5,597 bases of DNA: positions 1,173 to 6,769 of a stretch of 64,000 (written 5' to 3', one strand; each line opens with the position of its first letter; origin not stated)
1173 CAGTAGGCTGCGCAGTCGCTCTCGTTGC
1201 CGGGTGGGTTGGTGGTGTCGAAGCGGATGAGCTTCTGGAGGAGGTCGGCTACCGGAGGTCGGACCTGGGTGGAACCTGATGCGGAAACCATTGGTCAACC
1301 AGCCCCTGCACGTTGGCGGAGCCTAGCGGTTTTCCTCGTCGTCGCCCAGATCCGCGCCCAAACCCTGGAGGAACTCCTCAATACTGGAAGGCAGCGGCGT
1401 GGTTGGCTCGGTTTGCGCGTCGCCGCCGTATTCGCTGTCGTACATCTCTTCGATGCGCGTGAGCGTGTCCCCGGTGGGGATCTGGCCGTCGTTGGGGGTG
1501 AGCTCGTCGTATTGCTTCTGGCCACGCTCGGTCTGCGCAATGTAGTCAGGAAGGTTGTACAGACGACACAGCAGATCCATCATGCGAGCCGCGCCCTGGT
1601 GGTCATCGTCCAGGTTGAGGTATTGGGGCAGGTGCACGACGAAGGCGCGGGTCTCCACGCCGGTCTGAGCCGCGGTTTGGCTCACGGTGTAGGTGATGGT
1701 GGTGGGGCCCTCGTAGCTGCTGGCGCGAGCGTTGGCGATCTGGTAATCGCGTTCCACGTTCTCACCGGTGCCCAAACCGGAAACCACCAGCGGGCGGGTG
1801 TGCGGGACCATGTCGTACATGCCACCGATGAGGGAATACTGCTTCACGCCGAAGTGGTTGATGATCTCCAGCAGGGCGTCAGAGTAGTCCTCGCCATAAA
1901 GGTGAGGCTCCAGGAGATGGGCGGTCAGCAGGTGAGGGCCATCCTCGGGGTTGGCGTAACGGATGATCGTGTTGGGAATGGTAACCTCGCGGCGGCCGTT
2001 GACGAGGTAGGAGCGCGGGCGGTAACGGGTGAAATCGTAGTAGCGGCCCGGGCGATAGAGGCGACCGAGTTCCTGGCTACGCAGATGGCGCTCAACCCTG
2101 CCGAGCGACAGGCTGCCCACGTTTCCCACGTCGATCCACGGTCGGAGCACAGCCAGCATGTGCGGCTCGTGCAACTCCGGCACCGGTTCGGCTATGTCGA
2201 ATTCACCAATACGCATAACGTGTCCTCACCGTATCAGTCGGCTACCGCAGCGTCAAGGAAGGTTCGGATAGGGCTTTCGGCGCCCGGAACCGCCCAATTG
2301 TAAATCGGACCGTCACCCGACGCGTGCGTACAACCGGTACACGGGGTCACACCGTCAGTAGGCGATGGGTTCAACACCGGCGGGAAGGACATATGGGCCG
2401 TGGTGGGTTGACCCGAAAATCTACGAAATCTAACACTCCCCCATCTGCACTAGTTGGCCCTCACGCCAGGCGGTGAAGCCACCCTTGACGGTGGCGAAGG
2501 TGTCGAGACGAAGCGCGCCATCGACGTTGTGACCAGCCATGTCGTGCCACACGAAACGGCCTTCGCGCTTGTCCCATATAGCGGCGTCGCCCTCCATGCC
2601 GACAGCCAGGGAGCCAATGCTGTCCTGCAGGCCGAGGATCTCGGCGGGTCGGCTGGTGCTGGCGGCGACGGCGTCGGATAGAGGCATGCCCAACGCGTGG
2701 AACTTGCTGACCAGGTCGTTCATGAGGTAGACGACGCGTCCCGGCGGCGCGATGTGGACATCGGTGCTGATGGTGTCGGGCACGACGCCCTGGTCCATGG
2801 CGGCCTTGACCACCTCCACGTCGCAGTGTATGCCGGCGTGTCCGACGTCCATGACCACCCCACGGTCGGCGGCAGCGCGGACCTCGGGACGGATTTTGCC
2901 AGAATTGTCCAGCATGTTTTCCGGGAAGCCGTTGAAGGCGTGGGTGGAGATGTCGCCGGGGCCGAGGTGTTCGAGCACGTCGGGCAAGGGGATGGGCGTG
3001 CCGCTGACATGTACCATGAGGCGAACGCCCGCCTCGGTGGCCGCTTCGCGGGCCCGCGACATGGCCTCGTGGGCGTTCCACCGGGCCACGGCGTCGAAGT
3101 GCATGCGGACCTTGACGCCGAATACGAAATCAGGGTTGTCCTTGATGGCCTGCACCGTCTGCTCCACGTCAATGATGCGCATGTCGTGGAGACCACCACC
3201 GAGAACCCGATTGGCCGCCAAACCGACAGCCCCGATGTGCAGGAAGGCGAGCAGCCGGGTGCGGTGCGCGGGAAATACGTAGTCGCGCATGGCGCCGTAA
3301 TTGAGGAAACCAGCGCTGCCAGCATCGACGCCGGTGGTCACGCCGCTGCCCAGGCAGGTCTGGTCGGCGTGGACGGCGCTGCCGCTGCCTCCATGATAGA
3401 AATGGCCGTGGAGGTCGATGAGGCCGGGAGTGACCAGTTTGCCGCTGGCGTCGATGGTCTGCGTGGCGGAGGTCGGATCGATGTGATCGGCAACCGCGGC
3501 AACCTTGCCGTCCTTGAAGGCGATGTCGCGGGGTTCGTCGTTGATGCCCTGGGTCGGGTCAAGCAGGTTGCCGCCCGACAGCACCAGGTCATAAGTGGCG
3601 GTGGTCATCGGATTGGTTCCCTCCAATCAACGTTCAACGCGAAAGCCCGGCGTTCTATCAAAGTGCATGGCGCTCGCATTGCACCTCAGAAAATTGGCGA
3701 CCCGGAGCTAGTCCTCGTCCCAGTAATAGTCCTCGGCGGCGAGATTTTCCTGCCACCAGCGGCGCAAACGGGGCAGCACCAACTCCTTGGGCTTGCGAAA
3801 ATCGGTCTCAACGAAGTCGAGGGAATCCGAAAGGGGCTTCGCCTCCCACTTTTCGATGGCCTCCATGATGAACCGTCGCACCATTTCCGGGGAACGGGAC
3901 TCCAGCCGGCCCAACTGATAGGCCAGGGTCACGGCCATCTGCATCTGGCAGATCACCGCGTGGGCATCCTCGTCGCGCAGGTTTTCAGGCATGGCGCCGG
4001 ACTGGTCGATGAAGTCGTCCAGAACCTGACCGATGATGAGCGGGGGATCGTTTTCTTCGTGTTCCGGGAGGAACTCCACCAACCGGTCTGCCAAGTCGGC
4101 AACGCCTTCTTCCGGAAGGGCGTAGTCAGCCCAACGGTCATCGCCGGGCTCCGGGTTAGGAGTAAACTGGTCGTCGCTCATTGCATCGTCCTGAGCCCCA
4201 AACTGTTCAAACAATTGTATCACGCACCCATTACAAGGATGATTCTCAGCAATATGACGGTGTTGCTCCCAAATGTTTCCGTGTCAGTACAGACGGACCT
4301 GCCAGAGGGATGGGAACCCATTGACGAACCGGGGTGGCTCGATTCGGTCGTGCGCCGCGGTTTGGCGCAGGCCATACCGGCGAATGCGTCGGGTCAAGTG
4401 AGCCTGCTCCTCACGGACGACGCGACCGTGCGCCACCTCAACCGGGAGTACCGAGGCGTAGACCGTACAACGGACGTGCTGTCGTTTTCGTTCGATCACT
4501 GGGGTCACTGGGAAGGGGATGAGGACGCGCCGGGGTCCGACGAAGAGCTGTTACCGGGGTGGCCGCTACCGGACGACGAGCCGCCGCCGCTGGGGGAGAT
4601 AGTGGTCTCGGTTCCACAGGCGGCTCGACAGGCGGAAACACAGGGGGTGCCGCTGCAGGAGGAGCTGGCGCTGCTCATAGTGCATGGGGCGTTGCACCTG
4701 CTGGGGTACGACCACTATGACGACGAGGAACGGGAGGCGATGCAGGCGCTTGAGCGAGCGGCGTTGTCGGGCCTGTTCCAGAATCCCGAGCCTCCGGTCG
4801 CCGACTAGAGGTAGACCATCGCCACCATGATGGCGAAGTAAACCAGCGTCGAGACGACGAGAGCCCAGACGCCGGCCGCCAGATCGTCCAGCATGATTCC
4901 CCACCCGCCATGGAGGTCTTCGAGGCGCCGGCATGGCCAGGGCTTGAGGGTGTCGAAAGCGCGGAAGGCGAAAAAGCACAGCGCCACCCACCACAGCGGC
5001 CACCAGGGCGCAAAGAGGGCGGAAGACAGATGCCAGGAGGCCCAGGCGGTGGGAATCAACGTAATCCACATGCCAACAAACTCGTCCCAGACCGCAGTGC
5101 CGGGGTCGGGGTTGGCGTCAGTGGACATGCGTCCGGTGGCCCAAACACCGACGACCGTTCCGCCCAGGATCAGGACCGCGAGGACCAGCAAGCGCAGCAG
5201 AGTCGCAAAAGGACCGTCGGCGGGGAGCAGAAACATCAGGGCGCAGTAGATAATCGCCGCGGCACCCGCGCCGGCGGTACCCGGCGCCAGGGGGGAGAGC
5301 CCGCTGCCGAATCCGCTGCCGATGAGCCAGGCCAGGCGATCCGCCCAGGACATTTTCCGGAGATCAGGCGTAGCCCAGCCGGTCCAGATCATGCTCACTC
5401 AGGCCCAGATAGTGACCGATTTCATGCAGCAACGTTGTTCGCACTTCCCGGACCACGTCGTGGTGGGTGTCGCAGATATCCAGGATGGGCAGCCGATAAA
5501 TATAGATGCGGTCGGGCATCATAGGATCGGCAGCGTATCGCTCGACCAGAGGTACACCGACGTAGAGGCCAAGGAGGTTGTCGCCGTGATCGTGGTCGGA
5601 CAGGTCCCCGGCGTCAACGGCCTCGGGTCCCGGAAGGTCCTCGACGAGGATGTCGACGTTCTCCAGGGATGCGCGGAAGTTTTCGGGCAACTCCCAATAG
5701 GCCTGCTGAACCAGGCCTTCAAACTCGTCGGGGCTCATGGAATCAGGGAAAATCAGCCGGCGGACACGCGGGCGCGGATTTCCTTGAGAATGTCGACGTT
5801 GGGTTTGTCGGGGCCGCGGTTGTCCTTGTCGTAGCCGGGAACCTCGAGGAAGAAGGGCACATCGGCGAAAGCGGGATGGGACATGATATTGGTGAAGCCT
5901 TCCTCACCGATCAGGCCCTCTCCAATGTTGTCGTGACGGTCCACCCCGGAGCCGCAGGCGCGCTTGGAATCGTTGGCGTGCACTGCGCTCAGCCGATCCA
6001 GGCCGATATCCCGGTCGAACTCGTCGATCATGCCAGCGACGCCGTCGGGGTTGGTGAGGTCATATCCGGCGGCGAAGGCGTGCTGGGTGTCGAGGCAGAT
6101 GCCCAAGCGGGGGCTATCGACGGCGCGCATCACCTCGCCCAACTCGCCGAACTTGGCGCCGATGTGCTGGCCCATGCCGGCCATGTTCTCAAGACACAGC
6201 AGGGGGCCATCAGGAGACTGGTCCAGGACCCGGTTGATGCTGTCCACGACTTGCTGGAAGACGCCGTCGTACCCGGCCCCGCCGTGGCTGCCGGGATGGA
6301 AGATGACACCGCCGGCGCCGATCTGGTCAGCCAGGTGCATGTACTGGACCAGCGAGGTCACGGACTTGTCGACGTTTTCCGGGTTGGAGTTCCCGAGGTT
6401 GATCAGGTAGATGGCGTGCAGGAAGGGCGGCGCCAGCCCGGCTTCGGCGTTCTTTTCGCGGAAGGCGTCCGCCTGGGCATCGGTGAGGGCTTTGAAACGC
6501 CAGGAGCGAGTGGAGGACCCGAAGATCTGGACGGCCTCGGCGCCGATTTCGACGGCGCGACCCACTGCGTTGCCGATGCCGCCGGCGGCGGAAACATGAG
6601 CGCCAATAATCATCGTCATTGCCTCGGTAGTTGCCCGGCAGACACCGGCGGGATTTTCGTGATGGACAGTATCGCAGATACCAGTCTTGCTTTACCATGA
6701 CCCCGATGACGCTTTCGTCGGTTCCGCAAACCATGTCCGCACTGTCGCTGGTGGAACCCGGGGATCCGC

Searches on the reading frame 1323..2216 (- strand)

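Call 34: search_protein_families(library=pfam, proteins=[window:1323-2216:-], max_evalue=0.00001)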
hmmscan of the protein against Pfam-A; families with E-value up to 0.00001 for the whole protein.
window:1323-2216:- (297 aa): 1 family
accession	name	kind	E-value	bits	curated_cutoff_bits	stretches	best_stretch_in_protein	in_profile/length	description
PF09754.15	PAC2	-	3.2e-27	96.2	25.8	1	24-222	2-193/215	PAC2 family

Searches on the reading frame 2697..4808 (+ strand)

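Call 34: search_protein_families(library=pfam, proteins=[window:2697-4808:+], max_evalue=0.00001)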
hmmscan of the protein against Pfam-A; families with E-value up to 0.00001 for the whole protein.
window:2697-4808:+ (703 aa): 1 family
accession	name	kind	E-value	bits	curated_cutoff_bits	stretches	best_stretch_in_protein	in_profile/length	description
PF02130.23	YbeY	-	6.7e-33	113.7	25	1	559-691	21-127/129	Endoribonuclease YbeY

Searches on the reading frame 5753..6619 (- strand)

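Call 34: search_protein_families(library=pfam, proteins=[window:5753-6619:-], max_evalue=0.00001)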
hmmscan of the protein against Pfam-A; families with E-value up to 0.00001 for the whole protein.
window:5753-6619:- (288 aa): 1 family
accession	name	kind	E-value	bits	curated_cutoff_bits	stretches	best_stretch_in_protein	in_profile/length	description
PF01261.30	AP_endonuc_2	-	1.3e-51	176.1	31.1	1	21-270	3-234/249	Xylose isomerase-like TIM barrel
